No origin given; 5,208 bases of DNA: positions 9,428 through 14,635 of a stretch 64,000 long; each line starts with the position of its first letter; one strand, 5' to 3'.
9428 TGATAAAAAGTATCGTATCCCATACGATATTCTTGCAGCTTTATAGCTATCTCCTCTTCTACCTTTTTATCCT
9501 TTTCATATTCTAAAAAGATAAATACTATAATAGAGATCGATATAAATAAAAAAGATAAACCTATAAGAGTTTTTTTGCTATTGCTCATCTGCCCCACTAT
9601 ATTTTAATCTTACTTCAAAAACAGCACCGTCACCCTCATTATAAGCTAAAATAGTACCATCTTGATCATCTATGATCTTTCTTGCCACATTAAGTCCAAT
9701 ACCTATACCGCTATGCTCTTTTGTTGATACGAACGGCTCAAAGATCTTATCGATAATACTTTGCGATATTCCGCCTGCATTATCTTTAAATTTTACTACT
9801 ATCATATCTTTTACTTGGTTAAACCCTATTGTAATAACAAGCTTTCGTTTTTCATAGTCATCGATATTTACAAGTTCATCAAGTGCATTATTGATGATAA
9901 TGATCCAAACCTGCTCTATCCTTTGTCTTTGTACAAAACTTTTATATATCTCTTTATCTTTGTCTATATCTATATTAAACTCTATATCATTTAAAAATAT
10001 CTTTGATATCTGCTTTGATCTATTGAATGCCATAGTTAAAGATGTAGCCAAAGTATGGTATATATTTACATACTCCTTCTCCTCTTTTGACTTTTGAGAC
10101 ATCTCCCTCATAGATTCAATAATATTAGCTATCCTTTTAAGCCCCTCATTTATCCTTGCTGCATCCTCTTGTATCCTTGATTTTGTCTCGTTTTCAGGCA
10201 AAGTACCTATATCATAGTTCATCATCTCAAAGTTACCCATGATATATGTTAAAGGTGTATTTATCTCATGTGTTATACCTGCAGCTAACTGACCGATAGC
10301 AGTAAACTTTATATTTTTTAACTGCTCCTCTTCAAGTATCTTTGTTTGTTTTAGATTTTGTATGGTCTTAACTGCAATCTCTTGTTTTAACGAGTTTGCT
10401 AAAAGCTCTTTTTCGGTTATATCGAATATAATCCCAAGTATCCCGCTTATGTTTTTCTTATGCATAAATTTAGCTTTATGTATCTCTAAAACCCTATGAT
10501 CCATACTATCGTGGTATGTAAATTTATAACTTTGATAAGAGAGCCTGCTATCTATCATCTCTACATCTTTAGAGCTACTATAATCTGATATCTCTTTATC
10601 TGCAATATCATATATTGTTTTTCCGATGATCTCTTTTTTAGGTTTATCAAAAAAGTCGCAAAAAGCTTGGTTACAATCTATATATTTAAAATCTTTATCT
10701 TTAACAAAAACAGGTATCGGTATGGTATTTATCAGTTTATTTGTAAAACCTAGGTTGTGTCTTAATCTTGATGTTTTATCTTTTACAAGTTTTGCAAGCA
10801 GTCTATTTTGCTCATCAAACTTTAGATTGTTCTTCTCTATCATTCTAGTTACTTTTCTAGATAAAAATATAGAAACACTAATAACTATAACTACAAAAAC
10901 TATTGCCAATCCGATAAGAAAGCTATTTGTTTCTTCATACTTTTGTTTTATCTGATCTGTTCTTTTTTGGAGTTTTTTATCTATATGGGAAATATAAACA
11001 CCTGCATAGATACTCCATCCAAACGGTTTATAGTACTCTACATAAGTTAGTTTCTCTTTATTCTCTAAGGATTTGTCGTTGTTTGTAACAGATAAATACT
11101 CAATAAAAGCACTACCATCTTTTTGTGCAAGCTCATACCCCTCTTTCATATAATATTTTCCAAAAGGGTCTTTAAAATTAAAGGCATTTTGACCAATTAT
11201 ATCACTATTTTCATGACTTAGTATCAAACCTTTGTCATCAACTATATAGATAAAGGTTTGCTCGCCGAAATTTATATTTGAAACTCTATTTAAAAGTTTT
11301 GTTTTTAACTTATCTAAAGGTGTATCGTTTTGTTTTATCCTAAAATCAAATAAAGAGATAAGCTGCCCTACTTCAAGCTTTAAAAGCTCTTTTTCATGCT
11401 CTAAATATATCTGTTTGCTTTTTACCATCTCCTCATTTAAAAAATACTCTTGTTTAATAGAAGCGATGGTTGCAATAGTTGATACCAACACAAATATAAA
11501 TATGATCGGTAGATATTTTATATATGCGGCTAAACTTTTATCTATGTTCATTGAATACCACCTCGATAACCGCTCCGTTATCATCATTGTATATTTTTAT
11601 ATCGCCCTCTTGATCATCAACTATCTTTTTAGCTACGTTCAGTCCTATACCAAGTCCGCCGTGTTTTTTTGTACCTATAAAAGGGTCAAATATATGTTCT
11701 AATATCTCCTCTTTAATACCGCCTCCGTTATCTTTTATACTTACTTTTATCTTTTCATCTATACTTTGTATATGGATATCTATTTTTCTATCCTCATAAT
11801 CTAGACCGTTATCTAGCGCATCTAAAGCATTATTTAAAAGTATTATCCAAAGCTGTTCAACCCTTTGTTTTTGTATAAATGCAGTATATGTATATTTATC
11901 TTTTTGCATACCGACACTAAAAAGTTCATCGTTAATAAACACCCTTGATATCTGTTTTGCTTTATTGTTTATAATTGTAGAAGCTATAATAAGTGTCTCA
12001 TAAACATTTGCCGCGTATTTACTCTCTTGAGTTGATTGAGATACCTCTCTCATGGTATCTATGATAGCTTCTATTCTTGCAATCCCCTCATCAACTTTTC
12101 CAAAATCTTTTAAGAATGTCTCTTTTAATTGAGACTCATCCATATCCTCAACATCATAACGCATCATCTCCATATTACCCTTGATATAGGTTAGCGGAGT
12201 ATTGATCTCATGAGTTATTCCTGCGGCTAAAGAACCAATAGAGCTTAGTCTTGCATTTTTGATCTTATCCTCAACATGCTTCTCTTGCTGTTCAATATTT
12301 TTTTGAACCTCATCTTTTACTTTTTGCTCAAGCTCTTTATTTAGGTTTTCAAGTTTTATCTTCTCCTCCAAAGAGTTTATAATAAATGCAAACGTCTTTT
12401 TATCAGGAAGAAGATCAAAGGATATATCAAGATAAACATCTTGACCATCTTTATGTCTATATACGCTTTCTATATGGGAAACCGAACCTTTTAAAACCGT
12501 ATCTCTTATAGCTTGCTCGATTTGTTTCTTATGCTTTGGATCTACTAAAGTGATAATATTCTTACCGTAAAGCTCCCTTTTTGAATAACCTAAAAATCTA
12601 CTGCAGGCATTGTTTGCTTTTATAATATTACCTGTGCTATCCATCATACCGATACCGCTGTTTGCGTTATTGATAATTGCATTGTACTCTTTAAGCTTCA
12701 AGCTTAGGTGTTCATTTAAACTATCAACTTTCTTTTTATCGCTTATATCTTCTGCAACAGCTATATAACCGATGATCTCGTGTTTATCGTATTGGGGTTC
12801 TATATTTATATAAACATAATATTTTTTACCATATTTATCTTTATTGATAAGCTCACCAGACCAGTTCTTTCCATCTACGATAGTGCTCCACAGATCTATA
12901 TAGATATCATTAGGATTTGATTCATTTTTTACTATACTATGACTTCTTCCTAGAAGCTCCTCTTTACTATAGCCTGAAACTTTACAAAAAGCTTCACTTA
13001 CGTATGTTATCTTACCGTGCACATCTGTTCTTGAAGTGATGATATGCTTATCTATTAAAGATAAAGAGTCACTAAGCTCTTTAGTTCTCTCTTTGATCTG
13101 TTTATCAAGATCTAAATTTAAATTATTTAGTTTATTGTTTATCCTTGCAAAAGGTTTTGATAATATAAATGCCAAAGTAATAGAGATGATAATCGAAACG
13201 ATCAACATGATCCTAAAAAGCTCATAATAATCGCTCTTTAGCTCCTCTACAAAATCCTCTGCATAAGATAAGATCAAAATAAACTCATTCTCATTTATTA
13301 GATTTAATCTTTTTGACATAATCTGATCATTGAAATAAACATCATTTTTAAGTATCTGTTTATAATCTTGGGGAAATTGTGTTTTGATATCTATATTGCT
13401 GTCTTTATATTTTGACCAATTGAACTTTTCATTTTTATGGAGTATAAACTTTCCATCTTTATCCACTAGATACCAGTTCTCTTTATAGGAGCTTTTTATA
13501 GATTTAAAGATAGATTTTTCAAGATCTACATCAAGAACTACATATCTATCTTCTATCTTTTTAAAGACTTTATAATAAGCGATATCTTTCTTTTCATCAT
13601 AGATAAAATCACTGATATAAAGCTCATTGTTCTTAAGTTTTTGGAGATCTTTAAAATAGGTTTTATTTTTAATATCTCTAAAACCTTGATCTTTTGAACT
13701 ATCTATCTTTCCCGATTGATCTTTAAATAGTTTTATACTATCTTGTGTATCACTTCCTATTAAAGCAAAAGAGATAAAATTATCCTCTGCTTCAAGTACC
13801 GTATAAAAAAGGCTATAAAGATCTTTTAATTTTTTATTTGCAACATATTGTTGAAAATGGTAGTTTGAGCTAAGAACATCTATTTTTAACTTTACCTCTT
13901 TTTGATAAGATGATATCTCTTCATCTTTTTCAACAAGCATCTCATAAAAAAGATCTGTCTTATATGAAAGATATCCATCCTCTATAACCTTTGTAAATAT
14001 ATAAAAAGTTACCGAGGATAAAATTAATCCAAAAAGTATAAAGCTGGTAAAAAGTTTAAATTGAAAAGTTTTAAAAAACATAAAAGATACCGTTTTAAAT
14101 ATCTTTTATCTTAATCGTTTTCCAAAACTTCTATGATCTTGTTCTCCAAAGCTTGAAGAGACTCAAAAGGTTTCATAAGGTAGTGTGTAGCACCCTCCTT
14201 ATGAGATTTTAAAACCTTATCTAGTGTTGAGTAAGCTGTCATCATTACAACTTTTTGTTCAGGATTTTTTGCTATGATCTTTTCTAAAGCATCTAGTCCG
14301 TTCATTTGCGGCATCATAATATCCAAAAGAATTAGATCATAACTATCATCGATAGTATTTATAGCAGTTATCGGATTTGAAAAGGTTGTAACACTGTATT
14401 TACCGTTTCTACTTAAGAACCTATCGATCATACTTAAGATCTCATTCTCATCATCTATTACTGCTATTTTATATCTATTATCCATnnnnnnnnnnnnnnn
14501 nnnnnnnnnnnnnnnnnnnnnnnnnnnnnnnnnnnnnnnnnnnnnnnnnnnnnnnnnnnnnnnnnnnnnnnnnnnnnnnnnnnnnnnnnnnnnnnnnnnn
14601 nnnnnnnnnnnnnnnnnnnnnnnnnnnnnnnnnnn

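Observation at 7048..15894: Soluble CZB chemoreceptor, one bare receiver and three tandem sensor kinases in one translationally coupled string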

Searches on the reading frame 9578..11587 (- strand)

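Call 4: search_protein_families(library=pfam, proteins=[window:9578-11587:-], max_evalue=0.01)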
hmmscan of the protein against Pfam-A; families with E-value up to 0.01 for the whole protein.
window:9578-11587:- (669 aa): 11 families
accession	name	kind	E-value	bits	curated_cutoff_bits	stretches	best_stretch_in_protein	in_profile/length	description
PF17200.10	sCache_2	-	1.5e-20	74.1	25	1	76-209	19-152/155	Single Cache domain 2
PF08269.17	dCache_2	-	1.5e-19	70.7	26.5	1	91-203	187-298/298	Cache domain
PF02518.31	HATPase_c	-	1.5e-12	48.3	26.4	1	555-663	4-109/111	Histidine kinase-, DNA gyrase B-, and HSP90-like ATPase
PF00512.31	HisKA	-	4.9e-11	43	26.9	1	432-499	3-63/66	His Kinase A (phospho-acceptor) domain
PF08448.16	PAS_4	-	1.7e-10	41.6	23.1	1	288-393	3-108/110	PAS fold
PF17201.10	Cache_3-Cache_2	-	1.1e-09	38.4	27.7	1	94-208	187-295/299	Cache 3/Cache 2 fusion domain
PF00989.32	PAS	-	2e-07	31.4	22.6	1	284-390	5-113/113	PAS fold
PF13426.13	PAS_9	-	2.2e-07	31.5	27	1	292-392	3-103/103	PAS domain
PF13188.13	PAS_8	-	7e-06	26.2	21.8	1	284-327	5-45/65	PAS domain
PF02743.24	dCache_1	-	2.4e-05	24.5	45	1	98-142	155-195/240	Cache domain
PF12860.13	PAS_7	-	0.0032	18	27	0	287-392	2-109/115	PAS fold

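Call 21: search_protein_families(library=ncbifam, proteins=[window:9578-11551:-], max_evalue=0.001)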
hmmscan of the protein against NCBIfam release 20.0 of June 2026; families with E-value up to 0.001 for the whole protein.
window:9578-11551:- (657 aa): 50 families (the best 25 are shown)
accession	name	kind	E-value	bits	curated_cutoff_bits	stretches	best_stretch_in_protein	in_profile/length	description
NF008468.0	PRK11360.1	equivalog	2.2e-29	102.3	646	1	199-654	185-611/616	two-component system sensor histidine kinase AtoS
NF047497.1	HK_LIC_12097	equivalog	4.1e-26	91.6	500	1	270-638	13-353/367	LIC_12097 family sensor histidine kinase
NF052574.1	HisKinEspCMyxo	equivalog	4.3e-24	84.7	1200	1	394-649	392-635/785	serine histidine kinase EspC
NF041777.1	sens_FixL_Rhizob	equivalog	1e-23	83.8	850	1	405-649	248-479/485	sensor protein FixL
NF052573.1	HisKinEspAMyxo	equivalog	1.2e-22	79.8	1400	1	406-652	371-612/755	serine histidine kinase EspA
NF058645.1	MCPCtpMPsAe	equivalog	8e-21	74.4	900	1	13-247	12-242/558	methyl-accepting chemotaxis protein CtpM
NF010411.0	PRK13837.1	equivalog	9.5e-20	70.2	647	1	394-649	425-673/828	two-component system VirA-like sensor kinase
NF007688.0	PRK10364.1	equivalog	2.5e-19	69.4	479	1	401-649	222-449/460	two-component system sensor histidine kinase ZraS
NF040750.1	tetrathio_HK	equivalog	5e-19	68.2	750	1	398-639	316-541/555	tetrathionate respiration histidine kinase TtrS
NF046044.1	PnpS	equivalog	1.8e-18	66.8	400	2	424-649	175-389/390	two-component system histidine kinase PnpS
NF047466.1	hybrid_RR_LvrB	exception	2.4e-18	66.5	500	1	400-634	132-358/377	hybrid histidine kinase/response regulator LvrB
NF047794.1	HisKinPtgB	equivalog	2.5e-18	65.7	1000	1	386-634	410-637/656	two-component system sensor histidine kinase PgtB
NF008302.0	PRK11091.1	equivalog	7.2e-18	64.1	838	1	260-653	147-507/779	aerobic respiration two-component sensor histidine kinase ArcB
NF046020.1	HisKinCckABruc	equivalog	1.4e-17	62.9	1000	1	389-649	450-705/868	cell cycle histidine kinase CckA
NF053867.1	SprKinKinDBac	equivalog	2.2e-17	62.7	775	1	400-644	267-490/500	sporulation kinase KinD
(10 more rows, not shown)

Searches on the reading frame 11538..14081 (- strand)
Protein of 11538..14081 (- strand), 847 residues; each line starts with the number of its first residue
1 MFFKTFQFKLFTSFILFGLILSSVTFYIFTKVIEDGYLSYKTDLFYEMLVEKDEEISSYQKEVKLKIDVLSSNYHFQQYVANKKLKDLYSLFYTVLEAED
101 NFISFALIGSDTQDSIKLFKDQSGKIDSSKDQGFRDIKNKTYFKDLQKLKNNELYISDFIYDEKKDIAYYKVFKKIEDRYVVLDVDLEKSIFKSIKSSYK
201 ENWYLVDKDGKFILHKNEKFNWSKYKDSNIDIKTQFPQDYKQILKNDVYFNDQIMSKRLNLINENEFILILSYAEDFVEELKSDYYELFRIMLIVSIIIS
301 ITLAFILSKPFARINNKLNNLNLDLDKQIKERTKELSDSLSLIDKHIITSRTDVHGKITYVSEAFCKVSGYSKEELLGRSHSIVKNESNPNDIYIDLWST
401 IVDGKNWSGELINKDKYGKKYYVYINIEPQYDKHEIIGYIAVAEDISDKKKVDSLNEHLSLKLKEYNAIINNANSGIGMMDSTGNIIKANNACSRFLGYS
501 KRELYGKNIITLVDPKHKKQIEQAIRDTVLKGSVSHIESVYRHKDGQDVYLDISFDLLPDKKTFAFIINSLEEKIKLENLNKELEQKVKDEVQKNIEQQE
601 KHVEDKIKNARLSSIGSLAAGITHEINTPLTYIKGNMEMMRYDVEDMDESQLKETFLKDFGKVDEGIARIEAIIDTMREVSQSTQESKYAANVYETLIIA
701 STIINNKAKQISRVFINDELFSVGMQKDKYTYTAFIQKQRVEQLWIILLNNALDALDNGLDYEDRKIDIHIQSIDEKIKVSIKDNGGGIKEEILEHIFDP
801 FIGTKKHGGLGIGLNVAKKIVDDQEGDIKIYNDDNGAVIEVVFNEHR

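Call 4: search_protein_families(library=pfam, proteins=[window:11538-14081:-], max_evalue=0.01)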
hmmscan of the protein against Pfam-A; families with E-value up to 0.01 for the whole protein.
window:11538-14081:- (847 aa): 12 families
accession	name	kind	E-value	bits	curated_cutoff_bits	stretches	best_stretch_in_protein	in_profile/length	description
PF13426.13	PAS_9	-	6.3e-27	94.3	27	2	348-448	5-103/103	PAS domain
PF00989.32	PAS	-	1.2e-22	80.5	22.6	2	352-446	17-113/113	PAS fold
PF08447.18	PAS_3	-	5.5e-16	59.1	25.6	2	486-556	1-73/89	PAS fold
PF02518.31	HATPase_c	-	7.3e-16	59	26.4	1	740-843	5-107/111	Histidine kinase-, DNA gyrase B-, and HSP90-like ATPase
PF08448.16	PAS_4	-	5.8e-10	39.8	23.1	2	471-554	2-84/110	PAS fold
PF00512.31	HisKA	-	7.5e-09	36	26.9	1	617-685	4-65/66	His Kinase A (phospho-acceptor) domain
PF13188.13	PAS_8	-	3.8e-08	33.4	21.8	1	466-516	3-53/65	PAS domain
PF14598.12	PAS_11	-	2.1e-05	24.9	25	1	481-553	9-79/109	PAS domain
PF14501.12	HATPase_c_5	-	0.00045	20.5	22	1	744-842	9-100/102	GHKL domain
PF02743.24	dCache_1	-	0.0066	16.4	45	1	53-216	19-183/240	Cache domain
PF24820.1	Diguanyl_cycl_sensor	-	0.0076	16.6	28.1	0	475-563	7-101/109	Diguanylate cyclase-like sensor domain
PF13589.12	HATPase_c_3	-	0.0082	16.6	25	1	753-798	8-54/137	Histidine kinase-, DNA gyrase B-, and HSP90-like ATPase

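Call 21: search_protein_families(library=ncbifam, proteins=[window:11538-14081:-], max_evalue=0.001)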
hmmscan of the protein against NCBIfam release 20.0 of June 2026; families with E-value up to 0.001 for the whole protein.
window:11538-14081:- (847 aa): 68 families (the best 25 are shown)
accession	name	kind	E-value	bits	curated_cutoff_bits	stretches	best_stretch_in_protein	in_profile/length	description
NF008468.0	PRK11360.1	equivalog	1.4e-44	152.5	646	1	452-844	256-607/616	two-component system sensor histidine kinase AtoS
TIGR02938.1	nifL_nitrog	equivalog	3.5e-40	137.9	242.45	3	347-453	15-122/494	nitrogen fixation negative regulator NifL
TIGR00229.1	sensory_box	domain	1.4e-34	118.9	22.9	2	352-452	21-122/126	PAS domain S-box protein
NF052574.1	HisKinEspCMyxo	equivalog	3.6e-34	118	1200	1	608-841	410-633/785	serine histidine kinase EspC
NF052573.1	HisKinEspAMyxo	equivalog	1.6e-30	105.8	1400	1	601-833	369-598/755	serine histidine kinase EspA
NF047497.1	HK_LIC_12097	equivalog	2.1e-27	95.8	500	1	455-838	2-359/367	LIC_12097 family sensor histidine kinase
NF046044.1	PnpS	equivalog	1.7e-26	93.2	400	2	620-832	175-377/390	two-component system histidine kinase PnpS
NF041777.1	sens_FixL_Rhizob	equivalog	2.5e-23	82.5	850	1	444-836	106-471/485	sensor protein FixL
NF040750.1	tetrathio_HK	equivalog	5.3e-23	81.3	750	1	591-834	317-542/555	tetrathionate respiration histidine kinase TtrS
NF010076.0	PRK13557.1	subfamily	2e-22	79.3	631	2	601-843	148-392/540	histidine kinase famiy protein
NF053867.1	SprKinKinDBac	equivalog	7.1e-22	77.5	775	1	484-841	157-493/500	sporulation kinase KinD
NF047794.1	HisKinPtgB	equivalog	7.6e-22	77.3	1000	1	577-831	405-640/656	two-component system sensor histidine kinase PgtB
NF007688.0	PRK10364.1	equivalog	1.3e-21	76.9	479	1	598-837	222-443/460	two-component system sensor histidine kinase ZraS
NF045675.1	PhdiestaseDibA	equivalog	2.1e-21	76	980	2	293-454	41-197/623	phosphodiesterase DibA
NF033792.0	ActS_PrrB_HisK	equivalog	2.4e-19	69.5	350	1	608-845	195-419/423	ActS/PrrB/RegB family redox-sensitive histidine kinase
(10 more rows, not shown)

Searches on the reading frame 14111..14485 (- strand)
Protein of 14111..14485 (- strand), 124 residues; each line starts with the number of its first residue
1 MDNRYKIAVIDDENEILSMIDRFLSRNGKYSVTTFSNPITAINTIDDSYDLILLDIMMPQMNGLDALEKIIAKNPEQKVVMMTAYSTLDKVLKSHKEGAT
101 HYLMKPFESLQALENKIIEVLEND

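Call 4: search_protein_families(library=pfam, proteins=[window:14111-14485:-], max_evalue=0.01)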
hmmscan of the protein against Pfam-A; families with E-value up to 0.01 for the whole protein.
window:14111-14485:- (124 aa): 1 family
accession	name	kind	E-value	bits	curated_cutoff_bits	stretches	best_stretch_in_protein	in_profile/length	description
PF00072.30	Response_reg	-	1.1e-23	83.9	30.2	1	7-113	1-106/111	Response regulator receiver domain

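Call 21: search_protein_families(library=ncbifam, proteins=[window:14111-14485:-], max_evalue=0.001)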
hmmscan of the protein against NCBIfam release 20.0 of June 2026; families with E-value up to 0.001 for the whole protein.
window:14111-14485:- (124 aa): 96 families (the best 25 are shown)
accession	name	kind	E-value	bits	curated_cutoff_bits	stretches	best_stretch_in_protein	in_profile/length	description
NF008469.0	PRK11361.1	equivalog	2.4e-20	72.6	714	1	1-108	1-108/461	acetoacetate metabolism transcriptional regulator AtoC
TIGR01818.1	ntrC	equivalog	5.4e-20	71.6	558.6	1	7-109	1-103/463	nitrogen regulation protein NR(I)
NF008199.0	PRK10955.1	equivalog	6.2e-19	68.8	341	1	6-110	3-105/232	envelope stress response regulator transcription factor CpxR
NF008176.1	PRK10923.1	equivalog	1.1e-17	63.7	620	1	4-111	3-110/469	nitrogen regulation protein NR(I)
NF001965.0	PRK00742.1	subfamily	1.2e-17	64.2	293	1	4-121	3-123/357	chemotaxis-specific protein-glutamate methyltransferase CheB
NF053854.1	RespRegPhoBBctds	equivalog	2.6e-17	62.9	270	1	7-122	1-116/225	two-component system response regulator PhoB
TIGR02875.1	spore_0_A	equivalog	7.6e-17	61.4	200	1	5-123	3-124/262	sporulation transcription factor Spo0A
NF051850.1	RespRegRprY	equivalog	8.7e-17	61.3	370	1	1-118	1-117/234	response regulator transcription factor RprY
NF053512.1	nitric_RR_NosR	exception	1.1e-16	60.9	400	1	9-109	3-104/422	response regulator c-di-GMP phosphodiesterase, NosR family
NF045944.1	ResRegRpaBCyano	equivalog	3.4e-16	59.3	330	1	9-121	2-112/229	response regulator transcription factor RpaB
NF033117.2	vanR_ACDEGLN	exception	3.7e-16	59.4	350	1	7-111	1-104/226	VanR-ABDEGLN family response regulator transcription factor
NF007969.0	PRK10693.1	equivalog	1.3e-15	57.3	329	1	6-121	9-124/337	two-component system response regulator RssB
TIGR01387.1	cztR_silR_copR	subfamily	1.7e-15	57.2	279.2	1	7-109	1-103/218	heavy metal response regulator transcription factor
NF040689.1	MtrAB_MtrA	equivalog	1.8e-15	56.9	300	1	7-110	1-103/219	MtrAB system response regulator MtrA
NF007689.0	PRK10365.1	equivalog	2.4e-15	56.3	760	1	4-113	5-116/441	sigma-54-dependent response regulator transcription factor ZraR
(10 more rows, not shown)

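Call 22: search_solved_structures(query=window:14111-14485:-, max_evalue=0.00001)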
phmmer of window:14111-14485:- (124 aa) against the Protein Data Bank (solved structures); distinct sequences matched with E-value up to 0.00001: 185 (the best 60 are shown).
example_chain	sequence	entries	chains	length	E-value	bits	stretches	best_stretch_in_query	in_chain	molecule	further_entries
4uhj_A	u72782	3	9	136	4.8e-16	62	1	6-111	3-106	TRANSCRIPTIONAL REGULATORY PROTEIN CPXR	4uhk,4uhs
1dc7_A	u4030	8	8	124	7.4e-15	58.2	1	7-112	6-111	NITROGEN REGULATION PROTEIN | NITROGEN REGULATION PROTEIN NR(I) | NTRC RECEIVER DOMAIN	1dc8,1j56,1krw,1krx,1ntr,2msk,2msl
6ifh_A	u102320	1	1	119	1.1e-14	57.6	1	7-120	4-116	Sporulation initiation phosphotransferase F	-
6er7_A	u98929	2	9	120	2.5e-14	56.5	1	6-115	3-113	120aa long hypothetical chemotaxis protein (CheY)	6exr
5wq0_D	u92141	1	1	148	3.9e-14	55.9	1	3-121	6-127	Stage 0 sporulation protein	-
9xzo_A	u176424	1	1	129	6.6e-14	55.1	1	6-121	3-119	De novo protein M1X0B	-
1dz3_A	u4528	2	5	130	6.9e-14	55.1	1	5-111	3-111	Stage 0 sporulation protein A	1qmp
7od9_B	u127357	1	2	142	1.2e-13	54.4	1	6-120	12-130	Response regulator receiver protein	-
5wq0_B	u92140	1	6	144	1.5e-13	54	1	4-120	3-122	Stage 0 sporulation protein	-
6ekg_Y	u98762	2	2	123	1.6e-13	53.9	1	5-114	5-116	Chemotaxis protein CheY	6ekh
3jte_A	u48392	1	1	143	2e-13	53.6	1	6-109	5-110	Response regulator receiver protein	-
8fk2_A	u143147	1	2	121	1.5e-12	50.8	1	6-113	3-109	Putative response regulator CovR VicR-like protein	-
9rhz_C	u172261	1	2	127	1.7e-12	50.6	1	6-114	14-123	Chemotaxis protein CheY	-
1pey_A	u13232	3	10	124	2.5e-12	50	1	5-109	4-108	Sporulation initiation phosphotransferase F | SPORULATION RESPONSE REGULATORY PROTEIN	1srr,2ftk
3nns_A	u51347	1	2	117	2.7e-12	50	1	5-109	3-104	DNA BINDING RESPONSE REGULATOR B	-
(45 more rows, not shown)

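Call 37: find_homologous_proteins(query=window:14111-14485:-, max_evalue=1e-20)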
Query window:14111-14485:- (124 aa): 1485 proteins with E <= 1e-20 among 1536 candidates; the best 120 are listed.
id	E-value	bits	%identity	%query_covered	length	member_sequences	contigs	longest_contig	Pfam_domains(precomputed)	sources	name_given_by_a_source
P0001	8.8e-73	259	100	100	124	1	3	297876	PF00072.31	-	-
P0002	7.8e-64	230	88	98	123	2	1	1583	PF00072.31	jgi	-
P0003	1.3e-62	227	84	98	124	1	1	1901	PF00072.31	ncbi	-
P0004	2.8e-62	225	83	100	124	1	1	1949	PF00072.31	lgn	-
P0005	1.0e-61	224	84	98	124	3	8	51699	PF00072.31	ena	-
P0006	1.5e-60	220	82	99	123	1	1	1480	PF00072.31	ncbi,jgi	-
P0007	1.1e-59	217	80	98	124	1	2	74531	PF00072.31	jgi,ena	-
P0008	1.8e-59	216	83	98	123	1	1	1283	PF00072.31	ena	-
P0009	1.1e-58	214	85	94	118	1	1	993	PF00072.31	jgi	jgi:DNA-binding NtrC family response regulator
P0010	2.1e-58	213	79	97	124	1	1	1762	PF00072.31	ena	-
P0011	2.5e-58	213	86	94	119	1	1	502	PF00072.31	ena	-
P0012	4.3e-58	212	79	98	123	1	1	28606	PF00072.31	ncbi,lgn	-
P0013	6.3e-58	211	81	94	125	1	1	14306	PF00072.31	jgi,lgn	-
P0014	7.4e-58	211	82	94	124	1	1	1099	PF00072.31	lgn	-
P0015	1.2e-57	211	82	96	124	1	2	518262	PF00072.31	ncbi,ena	-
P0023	1.9e-57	210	79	98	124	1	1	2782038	PF00072.31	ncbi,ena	-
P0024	2.1e-57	210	84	94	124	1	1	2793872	PF00072.31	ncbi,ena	-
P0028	3.0e-57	209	82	96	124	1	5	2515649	PF00072.31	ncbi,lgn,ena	-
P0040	8.5e-57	208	78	98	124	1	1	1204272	PF00072.31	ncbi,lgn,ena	-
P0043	1.0e-56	208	78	98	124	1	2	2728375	PF00072.31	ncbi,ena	-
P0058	5.7e-56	205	81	96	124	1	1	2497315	PF00072.31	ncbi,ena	-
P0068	2.2e-55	203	79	94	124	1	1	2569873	PF00072.31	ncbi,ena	-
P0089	1.1e-54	201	79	94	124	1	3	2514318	PF00072.31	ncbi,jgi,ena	-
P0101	1.5e-53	197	75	98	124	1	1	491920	PF00072.31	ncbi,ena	-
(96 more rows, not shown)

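Call 87: list_cluster_members(proteins=[P0015, P0024, P0028, P0058, P0068, P0089, P0101, P0023, P0043, P0040])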
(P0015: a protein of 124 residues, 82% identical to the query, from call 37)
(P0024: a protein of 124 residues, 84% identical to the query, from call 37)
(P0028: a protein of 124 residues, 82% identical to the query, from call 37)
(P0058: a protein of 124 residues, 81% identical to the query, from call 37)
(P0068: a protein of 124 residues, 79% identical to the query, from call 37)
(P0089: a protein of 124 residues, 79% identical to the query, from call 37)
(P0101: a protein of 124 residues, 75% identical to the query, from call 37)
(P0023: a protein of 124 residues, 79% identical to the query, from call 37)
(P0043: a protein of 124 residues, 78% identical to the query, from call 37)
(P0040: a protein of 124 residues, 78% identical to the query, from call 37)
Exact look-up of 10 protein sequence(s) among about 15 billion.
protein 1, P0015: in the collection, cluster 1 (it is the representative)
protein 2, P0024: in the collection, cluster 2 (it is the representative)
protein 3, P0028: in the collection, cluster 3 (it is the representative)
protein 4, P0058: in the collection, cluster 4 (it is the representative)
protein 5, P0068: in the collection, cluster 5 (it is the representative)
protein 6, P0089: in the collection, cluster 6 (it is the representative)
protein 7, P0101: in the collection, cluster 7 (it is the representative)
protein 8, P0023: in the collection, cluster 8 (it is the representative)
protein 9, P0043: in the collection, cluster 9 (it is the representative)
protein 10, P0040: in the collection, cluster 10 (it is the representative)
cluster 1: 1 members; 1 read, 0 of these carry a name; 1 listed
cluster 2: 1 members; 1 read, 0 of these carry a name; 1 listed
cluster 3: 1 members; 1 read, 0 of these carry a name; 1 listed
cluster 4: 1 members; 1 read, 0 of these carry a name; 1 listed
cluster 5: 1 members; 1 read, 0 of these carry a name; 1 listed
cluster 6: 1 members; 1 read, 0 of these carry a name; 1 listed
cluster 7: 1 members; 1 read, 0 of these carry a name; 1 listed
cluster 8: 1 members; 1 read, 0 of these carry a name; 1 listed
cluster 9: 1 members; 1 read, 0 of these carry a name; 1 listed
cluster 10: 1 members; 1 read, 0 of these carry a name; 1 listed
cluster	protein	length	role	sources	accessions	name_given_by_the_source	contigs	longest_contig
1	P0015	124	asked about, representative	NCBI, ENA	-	-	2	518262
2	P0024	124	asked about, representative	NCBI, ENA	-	-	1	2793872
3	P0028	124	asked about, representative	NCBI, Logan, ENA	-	-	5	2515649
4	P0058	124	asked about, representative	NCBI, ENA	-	-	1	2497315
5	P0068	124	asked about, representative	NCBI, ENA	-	-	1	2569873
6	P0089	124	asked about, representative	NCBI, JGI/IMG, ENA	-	-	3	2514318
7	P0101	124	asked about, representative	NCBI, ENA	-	-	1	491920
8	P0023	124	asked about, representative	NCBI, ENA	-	-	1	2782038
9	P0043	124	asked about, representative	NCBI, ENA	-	-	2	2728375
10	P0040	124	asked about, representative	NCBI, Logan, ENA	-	-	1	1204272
